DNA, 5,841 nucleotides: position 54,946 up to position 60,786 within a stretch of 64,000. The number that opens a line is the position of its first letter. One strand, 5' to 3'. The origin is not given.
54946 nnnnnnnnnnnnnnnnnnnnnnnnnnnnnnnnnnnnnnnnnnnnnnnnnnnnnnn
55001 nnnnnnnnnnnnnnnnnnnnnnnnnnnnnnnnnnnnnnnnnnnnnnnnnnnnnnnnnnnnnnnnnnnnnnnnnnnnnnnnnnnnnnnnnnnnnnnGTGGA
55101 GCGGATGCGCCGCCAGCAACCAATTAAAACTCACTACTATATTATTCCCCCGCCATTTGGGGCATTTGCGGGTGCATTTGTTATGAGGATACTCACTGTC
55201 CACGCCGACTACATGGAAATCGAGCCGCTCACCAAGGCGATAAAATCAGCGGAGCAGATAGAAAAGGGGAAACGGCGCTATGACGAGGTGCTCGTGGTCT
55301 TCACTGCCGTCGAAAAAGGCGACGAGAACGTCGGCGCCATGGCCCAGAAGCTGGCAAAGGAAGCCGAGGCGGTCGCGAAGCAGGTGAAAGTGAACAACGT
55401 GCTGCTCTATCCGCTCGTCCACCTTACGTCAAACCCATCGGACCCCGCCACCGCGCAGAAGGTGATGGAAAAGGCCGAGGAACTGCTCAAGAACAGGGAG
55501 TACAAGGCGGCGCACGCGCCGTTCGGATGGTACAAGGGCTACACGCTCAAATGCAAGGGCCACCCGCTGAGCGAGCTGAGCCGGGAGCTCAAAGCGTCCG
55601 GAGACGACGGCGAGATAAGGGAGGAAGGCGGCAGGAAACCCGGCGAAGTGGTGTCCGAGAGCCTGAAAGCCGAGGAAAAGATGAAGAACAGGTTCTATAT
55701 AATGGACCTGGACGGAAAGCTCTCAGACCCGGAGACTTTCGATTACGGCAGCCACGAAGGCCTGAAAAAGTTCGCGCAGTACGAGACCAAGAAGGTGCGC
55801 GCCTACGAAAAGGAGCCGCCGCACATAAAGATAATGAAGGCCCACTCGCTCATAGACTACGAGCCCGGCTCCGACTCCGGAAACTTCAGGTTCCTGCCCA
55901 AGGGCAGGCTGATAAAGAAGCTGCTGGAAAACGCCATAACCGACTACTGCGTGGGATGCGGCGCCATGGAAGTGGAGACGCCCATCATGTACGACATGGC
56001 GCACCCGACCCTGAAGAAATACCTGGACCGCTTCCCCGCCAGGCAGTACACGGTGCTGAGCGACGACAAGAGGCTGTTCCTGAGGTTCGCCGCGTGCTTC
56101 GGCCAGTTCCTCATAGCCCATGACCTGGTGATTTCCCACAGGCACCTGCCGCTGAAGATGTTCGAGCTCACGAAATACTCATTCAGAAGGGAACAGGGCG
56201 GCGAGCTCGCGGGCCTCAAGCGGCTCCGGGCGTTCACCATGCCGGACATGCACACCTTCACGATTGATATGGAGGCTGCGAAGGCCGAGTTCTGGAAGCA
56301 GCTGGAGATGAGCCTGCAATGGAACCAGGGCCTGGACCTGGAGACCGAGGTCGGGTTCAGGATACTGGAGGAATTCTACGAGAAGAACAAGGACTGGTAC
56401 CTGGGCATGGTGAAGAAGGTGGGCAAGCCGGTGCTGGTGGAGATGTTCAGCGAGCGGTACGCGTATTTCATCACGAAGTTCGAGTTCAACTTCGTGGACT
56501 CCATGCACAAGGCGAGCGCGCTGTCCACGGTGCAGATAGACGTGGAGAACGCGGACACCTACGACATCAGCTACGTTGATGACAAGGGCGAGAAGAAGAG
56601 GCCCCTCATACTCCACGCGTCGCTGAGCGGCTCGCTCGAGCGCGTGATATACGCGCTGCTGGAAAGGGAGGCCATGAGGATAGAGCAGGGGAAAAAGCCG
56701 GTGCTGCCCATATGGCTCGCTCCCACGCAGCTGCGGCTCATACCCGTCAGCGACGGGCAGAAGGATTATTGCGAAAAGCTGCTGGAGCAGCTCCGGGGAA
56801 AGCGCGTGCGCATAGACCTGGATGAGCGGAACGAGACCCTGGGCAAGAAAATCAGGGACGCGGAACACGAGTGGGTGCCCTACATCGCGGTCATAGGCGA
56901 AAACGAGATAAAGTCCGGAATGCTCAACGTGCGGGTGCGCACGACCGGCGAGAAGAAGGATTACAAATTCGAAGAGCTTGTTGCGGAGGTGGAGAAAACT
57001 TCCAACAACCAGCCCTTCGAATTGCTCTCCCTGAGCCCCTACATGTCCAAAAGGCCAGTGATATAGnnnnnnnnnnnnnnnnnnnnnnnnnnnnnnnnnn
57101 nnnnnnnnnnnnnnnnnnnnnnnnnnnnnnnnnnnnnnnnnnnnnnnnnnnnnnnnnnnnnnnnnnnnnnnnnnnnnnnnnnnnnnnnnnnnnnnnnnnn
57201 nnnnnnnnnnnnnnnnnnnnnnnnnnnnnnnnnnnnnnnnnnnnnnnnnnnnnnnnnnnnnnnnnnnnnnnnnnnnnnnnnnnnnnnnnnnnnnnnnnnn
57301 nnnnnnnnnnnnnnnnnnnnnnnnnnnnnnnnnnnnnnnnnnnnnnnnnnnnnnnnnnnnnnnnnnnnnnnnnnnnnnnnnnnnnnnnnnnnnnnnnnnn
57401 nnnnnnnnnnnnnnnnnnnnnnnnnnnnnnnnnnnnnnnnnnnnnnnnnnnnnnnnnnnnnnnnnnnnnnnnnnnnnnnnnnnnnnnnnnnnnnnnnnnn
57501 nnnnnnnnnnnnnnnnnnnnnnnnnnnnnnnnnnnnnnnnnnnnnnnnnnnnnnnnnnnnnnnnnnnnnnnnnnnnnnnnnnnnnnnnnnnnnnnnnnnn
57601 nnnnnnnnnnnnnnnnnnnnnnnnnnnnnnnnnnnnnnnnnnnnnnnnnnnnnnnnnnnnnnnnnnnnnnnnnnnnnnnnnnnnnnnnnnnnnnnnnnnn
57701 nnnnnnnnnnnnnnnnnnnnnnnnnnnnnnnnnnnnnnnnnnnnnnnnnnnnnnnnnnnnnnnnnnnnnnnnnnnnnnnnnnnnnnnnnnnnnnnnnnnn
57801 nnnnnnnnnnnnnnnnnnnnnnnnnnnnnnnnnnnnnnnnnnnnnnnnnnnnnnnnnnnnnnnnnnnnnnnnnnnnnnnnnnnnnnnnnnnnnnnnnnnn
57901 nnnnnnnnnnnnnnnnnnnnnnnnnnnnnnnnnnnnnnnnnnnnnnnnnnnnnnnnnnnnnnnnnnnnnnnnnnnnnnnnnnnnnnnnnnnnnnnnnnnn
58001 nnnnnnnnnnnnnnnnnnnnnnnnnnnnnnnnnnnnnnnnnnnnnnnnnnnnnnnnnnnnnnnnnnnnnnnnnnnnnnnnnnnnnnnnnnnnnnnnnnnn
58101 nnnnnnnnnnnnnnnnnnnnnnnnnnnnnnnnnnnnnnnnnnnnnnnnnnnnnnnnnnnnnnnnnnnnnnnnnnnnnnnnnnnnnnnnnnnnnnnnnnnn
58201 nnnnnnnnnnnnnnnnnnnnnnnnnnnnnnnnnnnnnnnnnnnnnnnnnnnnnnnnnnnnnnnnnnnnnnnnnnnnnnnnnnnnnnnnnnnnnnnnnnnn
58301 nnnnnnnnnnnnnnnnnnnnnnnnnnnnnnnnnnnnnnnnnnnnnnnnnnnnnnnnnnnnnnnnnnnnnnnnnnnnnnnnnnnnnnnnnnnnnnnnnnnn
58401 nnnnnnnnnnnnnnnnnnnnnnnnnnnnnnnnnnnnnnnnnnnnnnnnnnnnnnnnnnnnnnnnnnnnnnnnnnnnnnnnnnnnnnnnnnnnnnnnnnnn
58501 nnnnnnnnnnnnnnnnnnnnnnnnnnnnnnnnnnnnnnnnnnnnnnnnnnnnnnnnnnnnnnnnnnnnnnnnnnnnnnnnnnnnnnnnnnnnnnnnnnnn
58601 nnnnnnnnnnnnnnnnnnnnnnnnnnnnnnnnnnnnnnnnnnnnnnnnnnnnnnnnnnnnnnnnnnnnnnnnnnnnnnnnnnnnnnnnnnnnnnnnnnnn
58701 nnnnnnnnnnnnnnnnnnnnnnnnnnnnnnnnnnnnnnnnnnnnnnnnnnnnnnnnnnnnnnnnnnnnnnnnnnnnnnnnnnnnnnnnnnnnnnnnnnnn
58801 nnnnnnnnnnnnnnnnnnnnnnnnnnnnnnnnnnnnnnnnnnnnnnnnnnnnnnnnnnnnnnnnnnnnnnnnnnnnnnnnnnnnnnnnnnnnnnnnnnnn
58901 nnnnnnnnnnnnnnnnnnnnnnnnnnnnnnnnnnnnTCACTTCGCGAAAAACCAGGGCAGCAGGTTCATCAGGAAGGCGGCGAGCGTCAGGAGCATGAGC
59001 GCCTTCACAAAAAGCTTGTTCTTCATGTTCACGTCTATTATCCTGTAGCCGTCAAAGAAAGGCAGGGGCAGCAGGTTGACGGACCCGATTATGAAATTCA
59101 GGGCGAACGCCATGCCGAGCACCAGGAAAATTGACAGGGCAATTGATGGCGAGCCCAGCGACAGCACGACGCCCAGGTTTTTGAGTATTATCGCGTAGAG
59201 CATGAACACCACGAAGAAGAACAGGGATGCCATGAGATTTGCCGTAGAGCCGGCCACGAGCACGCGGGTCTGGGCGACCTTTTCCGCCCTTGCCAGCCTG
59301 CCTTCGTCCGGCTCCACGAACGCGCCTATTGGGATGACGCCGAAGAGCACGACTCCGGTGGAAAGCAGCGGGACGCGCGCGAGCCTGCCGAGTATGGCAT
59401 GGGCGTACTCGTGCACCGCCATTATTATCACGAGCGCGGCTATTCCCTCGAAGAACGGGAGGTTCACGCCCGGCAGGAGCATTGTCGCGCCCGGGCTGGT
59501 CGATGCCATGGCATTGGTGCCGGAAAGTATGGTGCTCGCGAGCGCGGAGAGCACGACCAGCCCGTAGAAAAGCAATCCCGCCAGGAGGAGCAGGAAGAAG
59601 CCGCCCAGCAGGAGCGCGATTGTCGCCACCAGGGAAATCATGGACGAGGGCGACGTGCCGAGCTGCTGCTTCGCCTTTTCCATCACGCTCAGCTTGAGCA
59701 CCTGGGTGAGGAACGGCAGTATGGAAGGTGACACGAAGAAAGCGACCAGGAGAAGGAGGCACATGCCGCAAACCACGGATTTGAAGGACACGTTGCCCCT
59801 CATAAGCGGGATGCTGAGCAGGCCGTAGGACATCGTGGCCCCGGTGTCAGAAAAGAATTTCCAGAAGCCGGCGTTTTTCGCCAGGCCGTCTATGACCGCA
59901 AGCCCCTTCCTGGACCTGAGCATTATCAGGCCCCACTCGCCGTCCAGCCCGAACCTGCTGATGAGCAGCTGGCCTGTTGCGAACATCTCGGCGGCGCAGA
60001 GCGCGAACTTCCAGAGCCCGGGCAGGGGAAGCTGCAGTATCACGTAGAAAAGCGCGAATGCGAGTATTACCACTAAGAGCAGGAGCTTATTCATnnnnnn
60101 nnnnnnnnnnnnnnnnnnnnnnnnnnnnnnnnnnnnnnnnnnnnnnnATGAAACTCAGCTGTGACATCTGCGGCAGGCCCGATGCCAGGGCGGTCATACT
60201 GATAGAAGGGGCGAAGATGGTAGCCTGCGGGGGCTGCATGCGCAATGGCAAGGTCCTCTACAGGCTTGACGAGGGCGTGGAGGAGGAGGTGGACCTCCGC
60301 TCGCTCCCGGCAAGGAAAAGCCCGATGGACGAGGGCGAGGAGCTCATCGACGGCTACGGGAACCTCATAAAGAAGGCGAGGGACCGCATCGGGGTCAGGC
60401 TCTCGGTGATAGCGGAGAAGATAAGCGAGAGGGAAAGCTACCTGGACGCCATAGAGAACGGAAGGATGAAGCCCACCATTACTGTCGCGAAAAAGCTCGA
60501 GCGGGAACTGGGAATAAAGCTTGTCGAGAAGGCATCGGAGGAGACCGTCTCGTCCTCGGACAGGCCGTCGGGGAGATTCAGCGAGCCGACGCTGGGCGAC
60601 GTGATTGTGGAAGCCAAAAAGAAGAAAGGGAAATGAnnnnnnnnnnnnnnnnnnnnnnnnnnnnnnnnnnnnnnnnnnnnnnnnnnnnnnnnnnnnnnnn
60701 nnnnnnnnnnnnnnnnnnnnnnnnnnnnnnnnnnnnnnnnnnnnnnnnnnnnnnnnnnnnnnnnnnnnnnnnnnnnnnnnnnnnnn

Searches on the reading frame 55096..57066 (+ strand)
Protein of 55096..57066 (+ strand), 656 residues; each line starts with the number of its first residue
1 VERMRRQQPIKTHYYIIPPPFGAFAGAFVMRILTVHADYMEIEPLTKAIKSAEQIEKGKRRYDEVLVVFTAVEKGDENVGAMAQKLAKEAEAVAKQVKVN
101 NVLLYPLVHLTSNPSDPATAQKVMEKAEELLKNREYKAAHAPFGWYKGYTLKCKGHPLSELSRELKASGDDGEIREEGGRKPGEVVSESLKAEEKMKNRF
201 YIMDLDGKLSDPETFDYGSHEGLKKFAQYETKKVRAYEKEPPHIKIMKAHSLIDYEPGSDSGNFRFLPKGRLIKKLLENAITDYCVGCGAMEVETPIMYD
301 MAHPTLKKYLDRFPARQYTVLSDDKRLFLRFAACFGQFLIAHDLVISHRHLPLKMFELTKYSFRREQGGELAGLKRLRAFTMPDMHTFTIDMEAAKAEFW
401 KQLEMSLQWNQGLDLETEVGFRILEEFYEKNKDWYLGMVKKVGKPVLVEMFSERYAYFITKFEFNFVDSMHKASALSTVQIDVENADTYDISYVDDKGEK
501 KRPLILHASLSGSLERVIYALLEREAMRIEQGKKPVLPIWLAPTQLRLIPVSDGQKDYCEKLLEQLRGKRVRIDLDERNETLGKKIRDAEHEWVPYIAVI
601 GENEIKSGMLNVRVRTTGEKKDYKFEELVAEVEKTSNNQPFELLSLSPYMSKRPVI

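Call 56: search_protein_families(library=pfam, max_evalue=0.00001, proteins=[window:55096-57066:+])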
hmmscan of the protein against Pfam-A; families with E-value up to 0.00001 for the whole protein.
window:55096-57066:+ (656 aa): 3 families
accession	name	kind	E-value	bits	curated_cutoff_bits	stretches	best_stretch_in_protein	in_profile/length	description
PF08915.16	tRNA-Thr_ED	-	2.5e-43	147.9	30.2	1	30-164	1-136/137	Archaea-specific editing domain of threonyl-tRNA synthetase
PF03129.25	HGTP_anticodon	-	4.6e-24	84.8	21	1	545-634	1-93/94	Anticodon binding domain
PF00587.30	tRNA-synt_2b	-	3.2e-16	60.4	29.3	1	318-524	1-178/179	tRNA synthetase class II core domain (G, H, P, S and T)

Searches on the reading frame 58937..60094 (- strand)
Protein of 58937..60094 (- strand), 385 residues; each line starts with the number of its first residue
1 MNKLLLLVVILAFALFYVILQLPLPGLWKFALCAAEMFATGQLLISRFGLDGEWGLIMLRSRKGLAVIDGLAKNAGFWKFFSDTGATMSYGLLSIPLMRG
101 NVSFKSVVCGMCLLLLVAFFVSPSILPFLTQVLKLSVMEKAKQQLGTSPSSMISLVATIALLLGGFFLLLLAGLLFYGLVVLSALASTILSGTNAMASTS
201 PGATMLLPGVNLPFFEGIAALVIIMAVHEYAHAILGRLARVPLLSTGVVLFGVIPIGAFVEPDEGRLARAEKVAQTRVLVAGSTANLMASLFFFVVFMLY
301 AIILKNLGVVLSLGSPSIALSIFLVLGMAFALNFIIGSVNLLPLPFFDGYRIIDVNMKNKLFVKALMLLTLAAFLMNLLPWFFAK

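Call 56: search_protein_families(library=pfam, max_evalue=0.00001, proteins=[window:58937-60094:-])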
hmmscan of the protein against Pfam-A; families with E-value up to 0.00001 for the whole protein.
window:58937-60094:- (385 aa): 1 family
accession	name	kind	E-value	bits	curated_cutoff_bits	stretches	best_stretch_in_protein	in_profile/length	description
PF02163.28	Peptidase_M50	-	5.7e-12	45.9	27.2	1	218-358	3-195/221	Peptidase family M50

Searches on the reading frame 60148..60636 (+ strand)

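Call 56: search_protein_families(library=pfam, max_evalue=0.00001, proteins=[window:60148-60636:+])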
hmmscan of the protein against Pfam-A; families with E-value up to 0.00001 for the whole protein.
window:60148-60636:+ (162 aa): 1 family
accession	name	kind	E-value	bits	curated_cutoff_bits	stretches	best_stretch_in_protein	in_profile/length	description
PF01381.28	HTH_3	-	8.9e-09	35.7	23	1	74-127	1-54/55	Helix-turn-helix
